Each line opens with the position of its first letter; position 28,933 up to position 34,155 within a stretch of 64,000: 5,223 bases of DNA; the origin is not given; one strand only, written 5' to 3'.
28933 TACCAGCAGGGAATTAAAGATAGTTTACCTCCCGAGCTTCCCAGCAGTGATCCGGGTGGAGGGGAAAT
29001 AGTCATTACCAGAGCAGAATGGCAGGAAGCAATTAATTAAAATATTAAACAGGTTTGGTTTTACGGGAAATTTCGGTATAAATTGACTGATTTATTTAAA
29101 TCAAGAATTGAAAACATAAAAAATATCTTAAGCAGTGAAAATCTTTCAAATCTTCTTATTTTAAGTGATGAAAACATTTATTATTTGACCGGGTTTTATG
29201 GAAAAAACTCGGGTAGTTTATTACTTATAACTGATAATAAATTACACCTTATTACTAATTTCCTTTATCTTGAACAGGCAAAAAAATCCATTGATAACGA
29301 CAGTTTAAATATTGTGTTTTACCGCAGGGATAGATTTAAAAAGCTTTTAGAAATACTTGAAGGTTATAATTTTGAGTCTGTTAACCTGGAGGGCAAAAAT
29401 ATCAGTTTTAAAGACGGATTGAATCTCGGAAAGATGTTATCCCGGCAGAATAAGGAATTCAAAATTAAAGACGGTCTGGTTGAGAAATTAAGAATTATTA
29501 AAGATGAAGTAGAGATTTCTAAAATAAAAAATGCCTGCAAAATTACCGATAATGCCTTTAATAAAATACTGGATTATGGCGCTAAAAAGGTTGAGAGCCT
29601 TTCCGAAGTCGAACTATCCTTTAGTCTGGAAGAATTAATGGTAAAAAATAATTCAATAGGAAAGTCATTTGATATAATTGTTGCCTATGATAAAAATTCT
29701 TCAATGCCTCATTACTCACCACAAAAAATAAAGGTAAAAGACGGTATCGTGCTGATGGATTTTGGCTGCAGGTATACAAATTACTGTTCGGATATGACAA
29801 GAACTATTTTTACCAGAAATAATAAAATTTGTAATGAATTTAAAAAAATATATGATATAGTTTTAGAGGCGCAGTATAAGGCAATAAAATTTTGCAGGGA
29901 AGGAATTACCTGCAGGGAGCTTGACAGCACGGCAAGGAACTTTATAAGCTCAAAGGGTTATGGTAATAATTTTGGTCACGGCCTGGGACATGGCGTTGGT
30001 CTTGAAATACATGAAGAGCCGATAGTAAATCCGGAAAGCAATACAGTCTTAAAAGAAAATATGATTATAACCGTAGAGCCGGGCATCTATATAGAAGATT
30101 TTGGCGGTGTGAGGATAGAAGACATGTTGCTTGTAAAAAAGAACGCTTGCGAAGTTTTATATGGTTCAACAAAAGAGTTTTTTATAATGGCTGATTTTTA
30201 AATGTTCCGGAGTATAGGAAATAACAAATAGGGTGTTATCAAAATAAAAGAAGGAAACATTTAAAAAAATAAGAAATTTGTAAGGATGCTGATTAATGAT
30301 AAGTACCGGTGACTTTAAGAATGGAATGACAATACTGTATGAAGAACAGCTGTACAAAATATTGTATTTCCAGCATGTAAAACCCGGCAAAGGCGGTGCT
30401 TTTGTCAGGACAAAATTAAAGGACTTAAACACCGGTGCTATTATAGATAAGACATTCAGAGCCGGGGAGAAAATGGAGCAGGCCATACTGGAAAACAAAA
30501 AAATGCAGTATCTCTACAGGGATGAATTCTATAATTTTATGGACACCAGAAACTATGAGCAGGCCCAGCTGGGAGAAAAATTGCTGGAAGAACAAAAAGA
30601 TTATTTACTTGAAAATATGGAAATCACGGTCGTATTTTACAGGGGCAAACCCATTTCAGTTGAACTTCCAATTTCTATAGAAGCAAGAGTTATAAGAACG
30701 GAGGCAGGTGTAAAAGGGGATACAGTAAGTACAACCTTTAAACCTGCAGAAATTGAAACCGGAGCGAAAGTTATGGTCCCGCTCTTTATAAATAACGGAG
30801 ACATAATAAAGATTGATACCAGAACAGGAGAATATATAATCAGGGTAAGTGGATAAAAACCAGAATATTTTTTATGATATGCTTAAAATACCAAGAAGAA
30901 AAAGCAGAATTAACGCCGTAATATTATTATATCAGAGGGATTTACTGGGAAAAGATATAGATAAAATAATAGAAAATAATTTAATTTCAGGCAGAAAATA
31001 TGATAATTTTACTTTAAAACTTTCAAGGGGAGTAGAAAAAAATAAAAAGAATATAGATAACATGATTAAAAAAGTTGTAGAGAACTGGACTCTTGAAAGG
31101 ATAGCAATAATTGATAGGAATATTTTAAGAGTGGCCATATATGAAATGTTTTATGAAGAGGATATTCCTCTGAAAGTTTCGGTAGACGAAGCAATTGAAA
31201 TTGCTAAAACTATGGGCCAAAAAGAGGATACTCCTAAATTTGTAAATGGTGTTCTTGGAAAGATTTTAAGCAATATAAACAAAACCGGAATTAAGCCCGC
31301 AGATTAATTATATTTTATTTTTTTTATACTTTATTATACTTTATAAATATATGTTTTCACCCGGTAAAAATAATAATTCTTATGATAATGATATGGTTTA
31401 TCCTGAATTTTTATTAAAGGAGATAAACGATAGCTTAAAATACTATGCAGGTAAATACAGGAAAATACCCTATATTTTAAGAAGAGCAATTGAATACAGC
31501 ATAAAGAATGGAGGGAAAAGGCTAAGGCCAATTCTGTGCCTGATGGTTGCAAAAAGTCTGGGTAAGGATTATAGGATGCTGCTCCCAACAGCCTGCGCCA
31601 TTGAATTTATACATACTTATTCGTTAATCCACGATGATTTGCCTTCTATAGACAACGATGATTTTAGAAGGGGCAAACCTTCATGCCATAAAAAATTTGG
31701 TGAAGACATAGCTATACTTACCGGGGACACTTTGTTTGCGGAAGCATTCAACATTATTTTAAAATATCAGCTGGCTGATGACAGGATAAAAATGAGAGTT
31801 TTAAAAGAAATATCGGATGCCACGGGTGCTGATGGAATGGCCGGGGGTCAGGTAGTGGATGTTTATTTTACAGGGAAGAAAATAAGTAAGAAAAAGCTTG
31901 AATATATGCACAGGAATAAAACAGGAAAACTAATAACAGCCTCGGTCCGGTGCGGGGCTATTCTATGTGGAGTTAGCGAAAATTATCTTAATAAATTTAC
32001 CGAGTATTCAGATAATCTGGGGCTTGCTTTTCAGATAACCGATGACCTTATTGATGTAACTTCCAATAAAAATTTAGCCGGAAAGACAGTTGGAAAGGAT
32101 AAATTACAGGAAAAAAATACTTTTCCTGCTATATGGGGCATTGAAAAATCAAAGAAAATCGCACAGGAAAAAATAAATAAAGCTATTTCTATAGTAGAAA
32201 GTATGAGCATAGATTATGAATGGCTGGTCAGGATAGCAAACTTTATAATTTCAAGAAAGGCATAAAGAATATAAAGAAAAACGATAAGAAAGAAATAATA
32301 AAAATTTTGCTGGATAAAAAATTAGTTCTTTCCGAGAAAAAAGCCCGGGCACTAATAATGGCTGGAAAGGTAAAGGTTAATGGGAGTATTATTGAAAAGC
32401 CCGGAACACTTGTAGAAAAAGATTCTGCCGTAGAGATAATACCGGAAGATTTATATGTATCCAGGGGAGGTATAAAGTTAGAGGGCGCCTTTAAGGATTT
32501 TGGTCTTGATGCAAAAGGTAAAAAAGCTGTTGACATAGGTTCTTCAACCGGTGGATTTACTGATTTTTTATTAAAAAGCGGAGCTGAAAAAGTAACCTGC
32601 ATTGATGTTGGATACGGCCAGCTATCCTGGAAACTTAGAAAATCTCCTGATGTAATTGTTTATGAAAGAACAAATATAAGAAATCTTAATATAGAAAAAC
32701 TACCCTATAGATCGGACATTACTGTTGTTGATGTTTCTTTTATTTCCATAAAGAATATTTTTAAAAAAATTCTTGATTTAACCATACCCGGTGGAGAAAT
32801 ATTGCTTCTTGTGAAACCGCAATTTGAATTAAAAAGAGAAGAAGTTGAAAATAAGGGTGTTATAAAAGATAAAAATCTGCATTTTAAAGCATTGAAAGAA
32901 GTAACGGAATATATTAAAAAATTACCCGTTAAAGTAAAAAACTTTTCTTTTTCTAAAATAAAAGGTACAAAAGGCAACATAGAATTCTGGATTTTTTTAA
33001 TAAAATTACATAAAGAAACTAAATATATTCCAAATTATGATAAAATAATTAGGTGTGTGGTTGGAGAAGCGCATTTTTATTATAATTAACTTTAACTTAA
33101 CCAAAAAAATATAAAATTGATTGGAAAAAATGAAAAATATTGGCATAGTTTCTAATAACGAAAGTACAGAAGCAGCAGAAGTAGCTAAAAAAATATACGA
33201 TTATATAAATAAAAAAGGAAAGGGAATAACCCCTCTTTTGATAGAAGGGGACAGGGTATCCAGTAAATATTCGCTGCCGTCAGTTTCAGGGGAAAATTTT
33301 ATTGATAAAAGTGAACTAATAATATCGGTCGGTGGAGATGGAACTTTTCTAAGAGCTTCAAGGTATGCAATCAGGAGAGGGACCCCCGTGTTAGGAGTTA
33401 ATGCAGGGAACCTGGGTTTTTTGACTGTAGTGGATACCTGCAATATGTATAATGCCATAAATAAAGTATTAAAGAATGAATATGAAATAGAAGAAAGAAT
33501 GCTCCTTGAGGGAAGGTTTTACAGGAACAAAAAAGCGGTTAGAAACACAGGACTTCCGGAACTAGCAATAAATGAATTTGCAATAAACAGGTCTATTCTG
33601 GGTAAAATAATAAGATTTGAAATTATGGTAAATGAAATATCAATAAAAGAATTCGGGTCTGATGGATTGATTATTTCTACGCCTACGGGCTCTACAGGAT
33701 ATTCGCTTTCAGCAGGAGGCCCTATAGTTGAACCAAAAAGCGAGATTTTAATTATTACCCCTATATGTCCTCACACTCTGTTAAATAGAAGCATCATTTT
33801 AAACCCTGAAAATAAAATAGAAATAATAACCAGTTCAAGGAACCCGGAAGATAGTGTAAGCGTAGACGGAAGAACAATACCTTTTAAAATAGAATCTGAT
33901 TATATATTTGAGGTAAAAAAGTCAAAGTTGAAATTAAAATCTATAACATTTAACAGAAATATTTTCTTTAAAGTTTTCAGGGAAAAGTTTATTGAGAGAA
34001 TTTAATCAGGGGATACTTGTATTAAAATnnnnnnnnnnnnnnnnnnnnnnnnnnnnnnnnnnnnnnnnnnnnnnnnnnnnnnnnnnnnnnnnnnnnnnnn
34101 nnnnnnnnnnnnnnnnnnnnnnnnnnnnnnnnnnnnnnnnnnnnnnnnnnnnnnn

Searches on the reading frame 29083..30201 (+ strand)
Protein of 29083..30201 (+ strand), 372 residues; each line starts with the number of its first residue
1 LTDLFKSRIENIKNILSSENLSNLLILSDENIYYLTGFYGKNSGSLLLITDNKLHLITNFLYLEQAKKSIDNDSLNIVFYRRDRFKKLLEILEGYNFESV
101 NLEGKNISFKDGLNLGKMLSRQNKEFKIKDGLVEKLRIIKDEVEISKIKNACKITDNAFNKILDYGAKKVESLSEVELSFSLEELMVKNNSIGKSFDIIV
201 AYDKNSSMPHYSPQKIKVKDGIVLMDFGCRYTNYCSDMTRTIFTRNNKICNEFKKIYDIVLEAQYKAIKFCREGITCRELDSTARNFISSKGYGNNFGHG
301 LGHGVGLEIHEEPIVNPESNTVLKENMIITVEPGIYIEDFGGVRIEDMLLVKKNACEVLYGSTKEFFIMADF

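Call 5: search_protein_families(library=pfam, proteins=[window:29083-30201:+], max_evalue=0.01)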
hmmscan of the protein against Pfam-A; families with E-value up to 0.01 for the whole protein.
window:29083-30201:+ (372 aa): 2 families
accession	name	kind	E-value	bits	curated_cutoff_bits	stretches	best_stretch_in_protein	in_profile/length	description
PF00557.29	Peptidase_M24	-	2.7e-63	214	23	1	147-352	2-207/208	Metallopeptidase family M24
PF01321.24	Creatinase_N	-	2.7e-15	57.5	22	1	8-139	1-128/128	Creatinase/Prolidase N-terminal domain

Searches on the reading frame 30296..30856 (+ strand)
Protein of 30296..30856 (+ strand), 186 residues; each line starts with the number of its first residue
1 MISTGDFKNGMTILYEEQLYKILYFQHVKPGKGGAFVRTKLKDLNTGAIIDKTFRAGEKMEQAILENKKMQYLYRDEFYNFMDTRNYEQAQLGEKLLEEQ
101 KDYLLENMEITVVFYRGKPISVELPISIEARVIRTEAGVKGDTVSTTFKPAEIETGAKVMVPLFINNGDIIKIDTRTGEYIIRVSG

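Call 5: search_protein_families(library=pfam, proteins=[window:30296-30856:+], max_evalue=0.01)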
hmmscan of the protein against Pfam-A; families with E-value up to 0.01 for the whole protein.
window:30296-30856:+ (186 aa): 3 families
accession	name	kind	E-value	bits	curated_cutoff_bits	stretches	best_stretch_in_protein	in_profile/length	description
PF08207.18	EFP_N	-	3e-27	94.8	23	1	3-60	1-58/58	Elongation factor P (EF-P) KOW-like domain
PF09285.17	Elong-fact-P_C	-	1.2e-24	86.2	25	1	128-183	1-56/56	Elongation factor P, C-terminal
PF01132.26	EFP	-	4.4e-18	65.4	27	1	68-120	1-54/54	Elongation factor P (EF-P) OB domain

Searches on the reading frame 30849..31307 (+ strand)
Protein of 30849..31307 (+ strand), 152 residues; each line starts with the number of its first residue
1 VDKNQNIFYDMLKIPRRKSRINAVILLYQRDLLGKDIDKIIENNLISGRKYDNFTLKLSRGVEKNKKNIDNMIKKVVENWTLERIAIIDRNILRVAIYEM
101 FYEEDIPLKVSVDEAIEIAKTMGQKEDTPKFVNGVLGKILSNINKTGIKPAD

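Call 5: search_protein_families(library=pfam, proteins=[window:30849-31307:+], max_evalue=0.01)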
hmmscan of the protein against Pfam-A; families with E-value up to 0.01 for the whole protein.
window:30849-31307:+ (152 aa): 1 family
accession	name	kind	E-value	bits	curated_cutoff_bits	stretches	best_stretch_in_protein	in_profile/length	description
PF01029.23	NusB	-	9.3e-31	107.4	23.1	1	18-140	2-132/133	NusB family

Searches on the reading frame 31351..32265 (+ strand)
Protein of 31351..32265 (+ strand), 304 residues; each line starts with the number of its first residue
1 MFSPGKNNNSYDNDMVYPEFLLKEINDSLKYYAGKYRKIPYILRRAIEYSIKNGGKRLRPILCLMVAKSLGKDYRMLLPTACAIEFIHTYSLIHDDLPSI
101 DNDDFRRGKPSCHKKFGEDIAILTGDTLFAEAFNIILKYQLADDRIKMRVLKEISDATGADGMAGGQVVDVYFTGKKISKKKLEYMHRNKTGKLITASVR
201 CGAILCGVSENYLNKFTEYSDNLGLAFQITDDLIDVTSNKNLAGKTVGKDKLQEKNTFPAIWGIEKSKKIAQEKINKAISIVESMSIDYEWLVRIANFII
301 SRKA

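Call 8: search_protein_families(library=pfam, proteins=[window:31351-32265:+], max_evalue=0.00001)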
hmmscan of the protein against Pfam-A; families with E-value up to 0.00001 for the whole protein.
window:31351-32265:+ (304 aa): 1 family
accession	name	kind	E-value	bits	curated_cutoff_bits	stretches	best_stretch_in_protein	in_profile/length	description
PF00348.22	polyprenyl_synt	-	6.2e-63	212.8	27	1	42-280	3-235/251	Polyprenyl synthetase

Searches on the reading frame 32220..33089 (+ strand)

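Call 8: search_protein_families(library=pfam, proteins=[window:32220-33089:+], max_evalue=0.00001)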
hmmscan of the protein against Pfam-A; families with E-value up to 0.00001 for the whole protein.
window:32220-33089:+ (289 aa): 2 families
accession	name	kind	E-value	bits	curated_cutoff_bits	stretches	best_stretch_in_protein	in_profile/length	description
PF01728.25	FtsJ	-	1.1e-38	133.5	24.1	1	79-260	1-179/181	FtsJ-like methyltransferase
PF01479.30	S4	-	2.9e-08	33.7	22.8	1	28-67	5-44/48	S4 domain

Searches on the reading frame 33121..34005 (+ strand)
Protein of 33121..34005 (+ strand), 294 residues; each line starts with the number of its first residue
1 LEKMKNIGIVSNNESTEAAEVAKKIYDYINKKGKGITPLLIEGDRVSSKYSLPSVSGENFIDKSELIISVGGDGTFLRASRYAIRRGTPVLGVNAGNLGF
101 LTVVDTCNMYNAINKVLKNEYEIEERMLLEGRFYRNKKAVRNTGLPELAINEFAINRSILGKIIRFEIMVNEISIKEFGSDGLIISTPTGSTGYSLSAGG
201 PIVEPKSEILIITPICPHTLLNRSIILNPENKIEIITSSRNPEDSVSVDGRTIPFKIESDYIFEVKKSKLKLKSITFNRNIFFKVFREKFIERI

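Call 8: search_protein_families(library=pfam, proteins=[window:33121-34005:+], max_evalue=0.00001)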
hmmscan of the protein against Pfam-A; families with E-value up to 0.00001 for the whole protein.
window:33121-34005:+ (294 aa): 2 families
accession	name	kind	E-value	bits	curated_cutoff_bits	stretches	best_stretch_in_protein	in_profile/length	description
PF20143.4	NAD_kinase_C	-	1e-27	96.8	23.7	1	151-275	2-124/126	ATP-NAD kinase C-terminal domain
PF01513.26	NAD_kinase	-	4e-18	66.4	25.5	1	7-121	1-130/130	ATP-NAD kinase N-terminal domain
